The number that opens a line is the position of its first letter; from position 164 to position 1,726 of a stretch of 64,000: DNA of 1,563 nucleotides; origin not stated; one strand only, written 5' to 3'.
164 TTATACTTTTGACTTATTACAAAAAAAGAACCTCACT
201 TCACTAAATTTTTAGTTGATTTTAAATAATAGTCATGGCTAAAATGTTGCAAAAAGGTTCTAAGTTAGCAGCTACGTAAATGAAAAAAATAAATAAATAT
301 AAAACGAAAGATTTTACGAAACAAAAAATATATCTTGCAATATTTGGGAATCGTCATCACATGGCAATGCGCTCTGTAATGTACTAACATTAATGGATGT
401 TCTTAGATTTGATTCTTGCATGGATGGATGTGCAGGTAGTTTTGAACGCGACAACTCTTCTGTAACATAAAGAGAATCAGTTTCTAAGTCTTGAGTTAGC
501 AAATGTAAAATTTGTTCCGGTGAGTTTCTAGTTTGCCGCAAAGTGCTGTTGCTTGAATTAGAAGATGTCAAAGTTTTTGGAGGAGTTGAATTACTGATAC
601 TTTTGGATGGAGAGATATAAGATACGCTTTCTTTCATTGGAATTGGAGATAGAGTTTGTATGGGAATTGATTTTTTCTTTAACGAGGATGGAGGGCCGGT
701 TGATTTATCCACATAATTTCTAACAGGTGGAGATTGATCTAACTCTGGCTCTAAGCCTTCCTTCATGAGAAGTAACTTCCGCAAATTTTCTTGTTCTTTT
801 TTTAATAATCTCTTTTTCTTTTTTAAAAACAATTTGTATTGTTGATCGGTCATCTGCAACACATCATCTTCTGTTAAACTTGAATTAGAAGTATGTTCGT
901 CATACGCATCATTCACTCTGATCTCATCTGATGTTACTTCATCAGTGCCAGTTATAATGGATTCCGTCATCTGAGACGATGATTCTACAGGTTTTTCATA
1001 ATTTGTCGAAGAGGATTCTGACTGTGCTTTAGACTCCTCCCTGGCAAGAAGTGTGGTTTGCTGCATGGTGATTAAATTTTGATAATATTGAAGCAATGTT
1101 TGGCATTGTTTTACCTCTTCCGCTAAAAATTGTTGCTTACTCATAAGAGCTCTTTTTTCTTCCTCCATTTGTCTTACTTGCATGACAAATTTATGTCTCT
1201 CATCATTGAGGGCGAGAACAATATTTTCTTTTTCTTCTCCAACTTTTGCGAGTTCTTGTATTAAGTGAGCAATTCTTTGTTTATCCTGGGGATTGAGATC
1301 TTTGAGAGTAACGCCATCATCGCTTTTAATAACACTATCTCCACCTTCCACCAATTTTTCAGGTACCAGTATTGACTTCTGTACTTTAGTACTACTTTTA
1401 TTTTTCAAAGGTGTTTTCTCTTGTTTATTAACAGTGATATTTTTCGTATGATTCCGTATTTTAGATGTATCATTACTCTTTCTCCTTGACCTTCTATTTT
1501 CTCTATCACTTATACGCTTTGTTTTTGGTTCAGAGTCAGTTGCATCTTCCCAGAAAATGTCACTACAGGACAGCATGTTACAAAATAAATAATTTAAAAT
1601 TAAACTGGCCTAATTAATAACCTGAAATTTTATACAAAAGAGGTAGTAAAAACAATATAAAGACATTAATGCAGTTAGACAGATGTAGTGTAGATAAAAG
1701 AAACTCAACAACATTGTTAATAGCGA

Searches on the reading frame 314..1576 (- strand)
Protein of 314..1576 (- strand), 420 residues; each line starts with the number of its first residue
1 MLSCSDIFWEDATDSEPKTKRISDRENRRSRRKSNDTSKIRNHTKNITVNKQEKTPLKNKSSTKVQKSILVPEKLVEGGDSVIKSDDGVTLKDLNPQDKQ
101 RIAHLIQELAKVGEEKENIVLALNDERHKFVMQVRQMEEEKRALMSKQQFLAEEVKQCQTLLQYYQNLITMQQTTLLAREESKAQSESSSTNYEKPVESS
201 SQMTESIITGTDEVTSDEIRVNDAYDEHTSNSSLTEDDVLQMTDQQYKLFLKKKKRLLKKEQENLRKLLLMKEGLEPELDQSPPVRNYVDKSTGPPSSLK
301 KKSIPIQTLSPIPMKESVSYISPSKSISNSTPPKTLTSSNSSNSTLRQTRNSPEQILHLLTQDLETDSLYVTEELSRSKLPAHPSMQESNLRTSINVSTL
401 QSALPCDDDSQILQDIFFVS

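Call 14: search_protein_families(library=pfam, proteins=[window:314-1576:-], max_evalue=0.01)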
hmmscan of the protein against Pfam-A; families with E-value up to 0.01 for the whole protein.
window:314-1576:- (420 aa): 1 family
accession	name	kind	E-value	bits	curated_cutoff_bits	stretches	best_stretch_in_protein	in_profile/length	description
PF15369.11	KIAA1328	-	1.8e-11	44.8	27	1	93-218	1-130/327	Uncharacterised protein KIAA1328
